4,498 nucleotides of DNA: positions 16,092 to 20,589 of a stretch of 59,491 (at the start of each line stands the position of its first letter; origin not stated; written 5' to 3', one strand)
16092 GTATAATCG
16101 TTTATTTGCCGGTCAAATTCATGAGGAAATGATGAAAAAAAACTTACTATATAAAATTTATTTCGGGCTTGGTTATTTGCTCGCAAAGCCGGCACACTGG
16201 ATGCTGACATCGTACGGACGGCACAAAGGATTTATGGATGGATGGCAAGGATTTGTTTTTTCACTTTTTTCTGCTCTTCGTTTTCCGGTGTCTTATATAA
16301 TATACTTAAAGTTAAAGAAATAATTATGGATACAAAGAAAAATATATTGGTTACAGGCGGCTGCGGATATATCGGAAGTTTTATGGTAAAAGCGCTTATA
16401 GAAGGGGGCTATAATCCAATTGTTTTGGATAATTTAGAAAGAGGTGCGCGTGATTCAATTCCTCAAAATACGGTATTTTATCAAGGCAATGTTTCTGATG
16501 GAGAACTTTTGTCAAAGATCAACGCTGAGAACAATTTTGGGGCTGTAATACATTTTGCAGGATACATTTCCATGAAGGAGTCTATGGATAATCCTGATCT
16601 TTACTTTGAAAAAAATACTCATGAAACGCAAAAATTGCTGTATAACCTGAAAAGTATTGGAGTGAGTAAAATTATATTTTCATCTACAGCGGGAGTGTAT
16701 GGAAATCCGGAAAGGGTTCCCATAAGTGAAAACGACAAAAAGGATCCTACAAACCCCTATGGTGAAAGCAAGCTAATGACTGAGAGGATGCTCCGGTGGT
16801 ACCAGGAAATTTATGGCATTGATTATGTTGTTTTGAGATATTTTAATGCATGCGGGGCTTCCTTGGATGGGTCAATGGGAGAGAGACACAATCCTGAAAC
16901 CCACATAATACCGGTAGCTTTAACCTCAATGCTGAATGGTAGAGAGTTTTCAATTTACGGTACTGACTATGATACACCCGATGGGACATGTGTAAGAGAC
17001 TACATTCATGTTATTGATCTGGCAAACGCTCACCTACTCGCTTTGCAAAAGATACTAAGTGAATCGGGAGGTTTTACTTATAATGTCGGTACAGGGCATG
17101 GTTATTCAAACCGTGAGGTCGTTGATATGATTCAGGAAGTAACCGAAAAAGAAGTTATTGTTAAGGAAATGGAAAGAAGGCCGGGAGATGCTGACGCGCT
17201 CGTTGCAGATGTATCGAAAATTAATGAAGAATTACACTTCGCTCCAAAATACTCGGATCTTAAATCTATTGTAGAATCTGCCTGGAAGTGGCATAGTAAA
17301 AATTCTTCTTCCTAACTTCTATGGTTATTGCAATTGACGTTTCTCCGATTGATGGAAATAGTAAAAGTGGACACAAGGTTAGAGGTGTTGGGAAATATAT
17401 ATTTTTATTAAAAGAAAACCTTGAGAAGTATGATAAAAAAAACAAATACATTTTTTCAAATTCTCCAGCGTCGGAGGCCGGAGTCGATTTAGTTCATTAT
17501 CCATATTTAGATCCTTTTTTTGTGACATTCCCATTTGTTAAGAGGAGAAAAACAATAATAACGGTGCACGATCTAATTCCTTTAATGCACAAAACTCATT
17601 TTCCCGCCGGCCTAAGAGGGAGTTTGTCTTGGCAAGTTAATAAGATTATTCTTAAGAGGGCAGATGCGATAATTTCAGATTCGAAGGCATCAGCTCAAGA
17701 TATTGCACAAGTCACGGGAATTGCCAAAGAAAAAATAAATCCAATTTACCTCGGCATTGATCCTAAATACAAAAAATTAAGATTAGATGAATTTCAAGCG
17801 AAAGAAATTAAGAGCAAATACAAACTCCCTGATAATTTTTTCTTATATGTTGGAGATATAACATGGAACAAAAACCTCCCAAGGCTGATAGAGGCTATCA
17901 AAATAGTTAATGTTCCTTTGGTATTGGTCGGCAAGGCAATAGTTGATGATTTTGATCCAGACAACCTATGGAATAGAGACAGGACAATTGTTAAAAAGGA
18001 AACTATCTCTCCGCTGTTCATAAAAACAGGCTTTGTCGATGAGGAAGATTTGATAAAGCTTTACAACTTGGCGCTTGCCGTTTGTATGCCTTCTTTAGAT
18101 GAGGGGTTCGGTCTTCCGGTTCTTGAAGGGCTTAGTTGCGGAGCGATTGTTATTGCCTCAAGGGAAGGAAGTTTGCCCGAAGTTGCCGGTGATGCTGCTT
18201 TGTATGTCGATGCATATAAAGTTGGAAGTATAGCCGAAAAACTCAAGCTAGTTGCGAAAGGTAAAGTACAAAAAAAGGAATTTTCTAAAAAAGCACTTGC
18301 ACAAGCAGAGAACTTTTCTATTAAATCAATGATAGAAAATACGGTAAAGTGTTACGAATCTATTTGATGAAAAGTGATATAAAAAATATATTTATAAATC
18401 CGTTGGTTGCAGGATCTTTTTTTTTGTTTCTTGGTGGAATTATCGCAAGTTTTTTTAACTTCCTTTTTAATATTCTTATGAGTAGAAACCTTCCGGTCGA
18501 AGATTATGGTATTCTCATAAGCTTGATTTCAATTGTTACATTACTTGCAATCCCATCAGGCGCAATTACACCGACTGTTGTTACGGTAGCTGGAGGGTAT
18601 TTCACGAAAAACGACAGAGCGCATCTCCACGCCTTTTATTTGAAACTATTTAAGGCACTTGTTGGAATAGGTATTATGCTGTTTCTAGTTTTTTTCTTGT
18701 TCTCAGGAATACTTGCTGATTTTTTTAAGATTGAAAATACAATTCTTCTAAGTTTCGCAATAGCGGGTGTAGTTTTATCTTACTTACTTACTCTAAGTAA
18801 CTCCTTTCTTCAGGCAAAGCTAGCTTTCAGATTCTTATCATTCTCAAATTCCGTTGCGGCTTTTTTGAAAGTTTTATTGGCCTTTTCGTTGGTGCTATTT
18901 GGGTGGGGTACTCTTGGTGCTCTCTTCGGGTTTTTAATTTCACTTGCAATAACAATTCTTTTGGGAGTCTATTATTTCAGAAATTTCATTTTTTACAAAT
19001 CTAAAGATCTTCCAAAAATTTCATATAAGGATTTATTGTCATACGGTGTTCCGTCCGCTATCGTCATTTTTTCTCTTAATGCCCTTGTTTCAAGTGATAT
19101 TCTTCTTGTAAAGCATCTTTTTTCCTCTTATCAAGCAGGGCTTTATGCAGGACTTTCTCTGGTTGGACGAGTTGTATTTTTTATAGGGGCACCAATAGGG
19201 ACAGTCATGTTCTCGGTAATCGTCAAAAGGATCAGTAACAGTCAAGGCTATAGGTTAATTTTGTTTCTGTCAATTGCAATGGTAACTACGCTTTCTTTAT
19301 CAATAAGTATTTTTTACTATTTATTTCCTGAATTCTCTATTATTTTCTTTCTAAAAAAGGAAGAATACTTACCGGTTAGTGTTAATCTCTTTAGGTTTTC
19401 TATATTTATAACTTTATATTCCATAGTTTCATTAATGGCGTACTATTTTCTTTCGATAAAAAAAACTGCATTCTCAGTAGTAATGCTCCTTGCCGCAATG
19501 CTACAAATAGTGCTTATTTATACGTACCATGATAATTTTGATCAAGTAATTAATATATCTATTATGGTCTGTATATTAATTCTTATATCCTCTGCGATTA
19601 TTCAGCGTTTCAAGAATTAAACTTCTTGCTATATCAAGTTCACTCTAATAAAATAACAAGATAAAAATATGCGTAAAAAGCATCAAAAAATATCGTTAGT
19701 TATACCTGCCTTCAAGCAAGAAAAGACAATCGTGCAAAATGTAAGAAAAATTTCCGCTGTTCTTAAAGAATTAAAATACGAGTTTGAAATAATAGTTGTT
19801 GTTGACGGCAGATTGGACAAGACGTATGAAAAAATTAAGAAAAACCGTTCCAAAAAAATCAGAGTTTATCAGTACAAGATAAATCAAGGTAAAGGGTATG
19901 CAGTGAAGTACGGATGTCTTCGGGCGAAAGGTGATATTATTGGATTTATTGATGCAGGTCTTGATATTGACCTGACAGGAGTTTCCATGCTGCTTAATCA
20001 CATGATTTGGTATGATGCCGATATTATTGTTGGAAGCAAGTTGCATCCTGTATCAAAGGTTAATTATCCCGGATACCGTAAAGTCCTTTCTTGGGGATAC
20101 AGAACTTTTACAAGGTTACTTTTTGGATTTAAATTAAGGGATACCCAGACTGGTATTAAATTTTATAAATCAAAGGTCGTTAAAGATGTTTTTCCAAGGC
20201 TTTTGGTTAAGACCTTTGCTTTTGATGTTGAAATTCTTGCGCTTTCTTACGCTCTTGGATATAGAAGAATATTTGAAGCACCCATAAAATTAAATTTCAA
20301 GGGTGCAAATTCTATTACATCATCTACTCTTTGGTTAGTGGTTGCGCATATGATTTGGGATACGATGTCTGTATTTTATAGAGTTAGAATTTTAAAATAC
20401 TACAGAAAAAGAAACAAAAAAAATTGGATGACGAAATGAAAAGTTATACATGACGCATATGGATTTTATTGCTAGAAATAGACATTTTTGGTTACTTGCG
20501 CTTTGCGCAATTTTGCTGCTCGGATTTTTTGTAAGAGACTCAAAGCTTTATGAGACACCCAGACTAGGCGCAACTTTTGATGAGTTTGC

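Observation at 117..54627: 45-gene, ~54.5-kb co-directional envelope-glycan super-locus dominated by GT-C-type membrane glycosyltransferases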

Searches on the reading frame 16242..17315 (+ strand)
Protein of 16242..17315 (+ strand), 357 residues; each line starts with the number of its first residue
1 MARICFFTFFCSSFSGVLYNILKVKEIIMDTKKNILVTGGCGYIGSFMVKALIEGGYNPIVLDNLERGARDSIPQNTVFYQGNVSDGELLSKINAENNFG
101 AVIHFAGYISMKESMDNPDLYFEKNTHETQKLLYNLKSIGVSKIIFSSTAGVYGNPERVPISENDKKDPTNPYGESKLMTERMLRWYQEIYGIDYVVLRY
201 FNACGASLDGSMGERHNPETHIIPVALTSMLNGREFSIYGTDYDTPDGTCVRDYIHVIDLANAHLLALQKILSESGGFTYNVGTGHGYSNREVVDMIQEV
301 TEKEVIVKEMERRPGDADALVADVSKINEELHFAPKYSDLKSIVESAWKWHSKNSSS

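Call 5: search_protein_families(library=pfam, proteins=[window:16242-17315:+], max_evalue=0.01)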
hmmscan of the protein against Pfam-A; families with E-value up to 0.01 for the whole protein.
window:16242-17315:+ (357 aa): 11 families
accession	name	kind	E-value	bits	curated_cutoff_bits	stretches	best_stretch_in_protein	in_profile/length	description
PF01370.27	Epimerase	-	5.3e-53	180.3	20.9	1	35-283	1-240/240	NAD dependent epimerase/dehydratase family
PF16363.11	GDP_Man_Dehyd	-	2.7e-50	172.2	27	1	36-338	1-324/332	GDP-mannose 4,6 dehydratase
PF01073.25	3Beta_HSD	-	2.6e-14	53.4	22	1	36-183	1-156/280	3-beta hydroxysteroid dehydrogenase/isomerase family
PF04321.23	RmlD_sub_bind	-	8e-12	45.3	27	1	34-188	2-140/287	RmlD substrate binding domain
PF07993.18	NAD_binding_4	-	2.1e-08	34.1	20.1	1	97-223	87-228/258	Male sterility protein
PF02719.21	Polysacc_synt_2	-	2.6e-08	33.9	20.2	1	35-207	1-175/293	Polysaccharide biosynthesis protein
PF13460.12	NAD_binding_10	-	6.3e-05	23.4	27.2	1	39-199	1-142/184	NAD(P)H-binding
PF05368.20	NmrA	-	0.00045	20.3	27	1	31-150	1-108/298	NmrA-like family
PF02254.24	TrkA_N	-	0.0043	17.8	23.8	0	40-97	5-62/116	TrkA-N domain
PF08659.16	KR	-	0.0043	17.4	22.6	0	35-62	3-30/180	KR domain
PF00106.31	adh_short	-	0.0058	16.6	26.6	0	33-90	1-64/195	short chain dehydrogenase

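Call 82: search_protein_families(library=ncbifam, proteins=[window:16242-17315:+], max_evalue=1e-8)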
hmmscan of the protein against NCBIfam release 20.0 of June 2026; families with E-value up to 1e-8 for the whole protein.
window:16242-17315:+ (357 aa): 17 families
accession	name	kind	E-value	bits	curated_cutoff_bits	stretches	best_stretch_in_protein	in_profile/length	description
TIGR01179.1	galE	equivalog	2.3e-119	398.1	262.3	1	34-355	1-329/332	UDP-glucose 4-epimerase GalE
NF007956.0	PRK10675.1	subfamily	7e-70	235.8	394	1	34-355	2-333/338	UDP-glucose 4-epimerase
TIGR01181.1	dTDP_gluc_dehyt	equivalog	2.4e-42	145.2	365.1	1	34-356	1-316/321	dTDP-glucose 4,6-dehydratase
TIGR02197.1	heptose_epim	equivalog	2.5e-32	112.3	274.6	1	35-306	1-265/316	ADP-glyceromanno-heptose 6-epimerase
TIGR04180.1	EDH_00030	hypoth_equivalog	4.1e-30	104.9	475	1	35-338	1-297/297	NAD-dependent 4,6-dehydratase LegB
NF007490.0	PRK10084.1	subfamily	2.3e-19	69.6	649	1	162-354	156-337/361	dTDP-glucose 4,6-dehydratase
NF007582.0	PRK10217.1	equivalog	9.5e-18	64.4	698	1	33-353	2-333/355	dTDP-glucose 4,6-dehydratase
NF008360.0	PRK11150.1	equivalog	2.2e-17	63.3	452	1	35-305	2-258/310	ADP-glyceromanno-heptose 6-epimerase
NF011728.1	PRK15181.1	equivalog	4e-15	55.7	760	1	19-354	4-340/348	Vi polysaccharide biosynthesis UDP-N-acetylglucosaminuronic acid C-4 epimerase TviC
TIGR02622.1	CDP_4_6_dhtase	equivalog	2.1e-14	53.5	278.45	1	32-353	4-332/352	CDP-glucose 4,6-dehydratase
TIGR03466.1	HpnA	hypoth_equivalog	4.2e-13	48.9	367.65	1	34-197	2-164/327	hopanoid-associated sugar epimerase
NF042422.1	oxyalk_red_OleD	equivalog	1.4e-11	44.3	580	1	34-175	2-133/329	2-alkyl-3-oxoalkanoate reductase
NF043036.1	ErythonDh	equivalog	1.4e-11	44.2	325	1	34-199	2-175/321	D-erythronate dehydrogenase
NF047922.1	GDPFucSynFcl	equivalog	1.7e-11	44.1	500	1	32-355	2-305/308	GDP-L-fucose synthase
TIGR01472.1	gmd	equivalog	6.4e-11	42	415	1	63-328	43-316/342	GDP-mannose 4,6-dehydratase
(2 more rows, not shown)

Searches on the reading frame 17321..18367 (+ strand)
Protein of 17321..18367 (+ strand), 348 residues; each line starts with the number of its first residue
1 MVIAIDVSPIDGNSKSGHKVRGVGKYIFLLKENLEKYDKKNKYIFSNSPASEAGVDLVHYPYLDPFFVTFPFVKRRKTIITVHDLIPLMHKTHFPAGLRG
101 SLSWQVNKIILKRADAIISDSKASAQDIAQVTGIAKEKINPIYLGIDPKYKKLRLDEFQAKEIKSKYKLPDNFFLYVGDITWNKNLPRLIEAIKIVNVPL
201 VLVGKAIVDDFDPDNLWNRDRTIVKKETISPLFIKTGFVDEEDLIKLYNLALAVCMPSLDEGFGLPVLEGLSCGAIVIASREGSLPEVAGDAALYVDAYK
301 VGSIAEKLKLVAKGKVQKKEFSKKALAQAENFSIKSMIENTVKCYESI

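Call 5: search_protein_families(library=pfam, proteins=[window:17321-18367:+], max_evalue=0.01)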
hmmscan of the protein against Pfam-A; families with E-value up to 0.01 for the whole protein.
window:17321-18367:+ (348 aa): 5 families
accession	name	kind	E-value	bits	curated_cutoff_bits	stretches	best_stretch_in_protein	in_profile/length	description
PF00534.26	Glycos_transf_1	-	6.1e-24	84.9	26.4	1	165-325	7-169/172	Glycosyl transferases group 1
PF13692.12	Glyco_trans_1_4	-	2e-16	61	27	1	174-309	4-137/142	Glycosyl transferases group 1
PF13439.12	Glyco_transf_4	-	1.3e-11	45.3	28.5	1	53-149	71-169/170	Glycosyltransferase Family 4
PF13579.12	Glyco_trans_4_4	-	0.00011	23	29.7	1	54-145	71-158/158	Glycosyl transferase 4-like domain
PF20706.3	GT4-conflict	-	0.0025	17.3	26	1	240-282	271-313/385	Family 4 Glycosyltransferase in conflict systems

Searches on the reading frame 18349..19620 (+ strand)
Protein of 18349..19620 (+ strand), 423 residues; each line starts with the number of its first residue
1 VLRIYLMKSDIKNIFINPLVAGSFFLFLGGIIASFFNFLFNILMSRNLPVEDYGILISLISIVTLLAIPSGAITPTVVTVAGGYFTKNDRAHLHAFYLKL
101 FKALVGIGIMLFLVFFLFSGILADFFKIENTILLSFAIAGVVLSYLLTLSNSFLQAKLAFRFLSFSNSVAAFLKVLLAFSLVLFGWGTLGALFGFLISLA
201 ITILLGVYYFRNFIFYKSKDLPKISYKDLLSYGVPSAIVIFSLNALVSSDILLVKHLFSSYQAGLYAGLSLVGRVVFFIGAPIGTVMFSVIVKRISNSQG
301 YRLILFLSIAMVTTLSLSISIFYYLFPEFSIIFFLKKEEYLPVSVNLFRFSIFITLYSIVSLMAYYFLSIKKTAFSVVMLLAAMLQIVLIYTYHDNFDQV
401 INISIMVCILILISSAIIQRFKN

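Call 5: search_protein_families(library=pfam, proteins=[window:18349-19620:+], max_evalue=0.01)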
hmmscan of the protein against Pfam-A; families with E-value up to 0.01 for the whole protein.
window:18349-19620:+ (423 aa): 2 families
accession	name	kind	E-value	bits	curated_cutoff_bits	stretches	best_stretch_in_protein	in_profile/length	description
PF13440.11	Polysacc_synt_3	-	1.1e-10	41.7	23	1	44-335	2-284/293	Polysaccharide biosynthesis protein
PF01943.22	Polysacc_synt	-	6.2e-08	32.8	28.2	1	19-290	1-269/274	Polysaccharide biosynthesis protein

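Call 82: search_protein_families(library=ncbifam, proteins=[window:18349-19620:+], max_evalue=1e-8)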
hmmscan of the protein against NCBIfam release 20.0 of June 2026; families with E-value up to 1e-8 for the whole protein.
window:18349-19620:+ (423 aa): 0 families

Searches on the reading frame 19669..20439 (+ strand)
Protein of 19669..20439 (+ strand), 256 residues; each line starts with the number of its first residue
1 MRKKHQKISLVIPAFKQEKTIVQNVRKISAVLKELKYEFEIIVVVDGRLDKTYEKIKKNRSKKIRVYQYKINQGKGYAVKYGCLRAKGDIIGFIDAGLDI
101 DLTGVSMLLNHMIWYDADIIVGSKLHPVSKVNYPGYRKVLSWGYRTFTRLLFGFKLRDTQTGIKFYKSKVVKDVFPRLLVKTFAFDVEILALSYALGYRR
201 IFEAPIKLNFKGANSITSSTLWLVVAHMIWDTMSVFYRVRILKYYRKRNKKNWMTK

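Call 5: search_protein_families(library=pfam, proteins=[window:19669-20439:+], max_evalue=0.01)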
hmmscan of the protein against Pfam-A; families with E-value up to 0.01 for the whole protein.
window:19669-20439:+ (256 aa): 3 families
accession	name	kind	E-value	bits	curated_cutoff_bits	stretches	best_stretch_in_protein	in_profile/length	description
PF00535.33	Glycos_transf_2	-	4.6e-19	69.4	23.3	1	9-175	1-168/168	Glycosyl transferase family 2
PF13641.12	Glyco_tranf_2_3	-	4.3e-05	24.1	27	1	6-96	2-95/230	Glycosyltransferase like family 2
PF10111.15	Glyco_tranf_2_2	-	0.00023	21.2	27.3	1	9-96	1-90/276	Glycosyltransferase like family 2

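Call 68: search_protein_families(library=ncbifam, proteins=[window:19669-20439:+], max_evalue=0.001)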
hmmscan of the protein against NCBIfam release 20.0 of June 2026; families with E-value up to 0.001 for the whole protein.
window:19669-20439:+ (256 aa): 16 families
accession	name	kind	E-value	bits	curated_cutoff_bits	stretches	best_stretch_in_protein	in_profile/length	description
TIGR03937.1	PgaC_IcaA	equivalog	7e-14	51.6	422.3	1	3-113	42-151/407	poly-beta-1,6-N-acetyl-D-glucosamine synthase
NF010496.0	PRK13915.1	equivalog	7.8e-12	44.9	262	1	2-111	27-141/307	glucosyl-3-phosphoglycerate synthase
NF047588.1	GlcsyltransPgfSStrep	equivalog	7.4e-10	38.5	500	1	7-101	2-99/308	glycosyltransferase PgfS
NF058614.1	PPMAGASynPpgS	equivalog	5.5e-09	35.8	370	1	10-210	4-198/226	polyprenyl-phospho-N-acetylgalactosaminyl synthase PpgS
NF047683.1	TeichurnBiosyTuaG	equivalog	3e-08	33.6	400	1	1-96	1-95/252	teichuronic acid biosynthesis protein TuaG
NF007986.1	PRK10714.1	equivalog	6.6e-08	31.9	529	1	4-100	4-103/316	undecaprenyl-phosphate 4-deoxy-4-formamido-L-arabinose transferase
NF007482.0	PRK10073.1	equivalog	1.2e-07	31.1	423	1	1-103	1-101/334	glycosyltransferase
NF041875.1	EPS_EpsD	equivalog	2.3e-07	30.6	370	1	9-122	2-114/325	exopolysaccharide biosynthesis glycosyltransferase EpsD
NF038299.1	EPS_HpsN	equivalog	4.4e-07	29.2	425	1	7-101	2-95/317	hormogonium polysaccharide biosynthesis glycosyltransferase HpsN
NF041391.1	DPhHxTase_Halo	equivalog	4.9e-07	28.9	375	1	40-175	25-154/213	dolichyl-phosphate hexose transferase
TIGR04283.1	glyco_like_mftF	equivalog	6.3e-07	29.2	182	1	8-96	1-81/221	TIGR04283 family arsenosugar biosynthesis glycosyltransferase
NF038302.1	EPS_HpsE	equivalog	6.3e-07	28.7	300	1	8-96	3-95/307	hormogonium polysaccharide biosynthesis glycosyltransferase HpsE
TIGR04182.1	glyco_TIGR04182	equivalog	1.2e-06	28.2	325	1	8-207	2-189/293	S-layer glycoprotein N-glycosyltransferase AglJ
TIGR03965.1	mycofact_glyco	equivalog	8.2e-06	24.9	280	1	4-96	72-163/467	mycofactocin biosynthesis glycosyltransferase MftF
NF041865.1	EpsU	equivalog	1e-05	24.7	700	1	4-102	37-131/394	exopolysaccharide biosynthesis GT2 family glycosyltransferase EpsU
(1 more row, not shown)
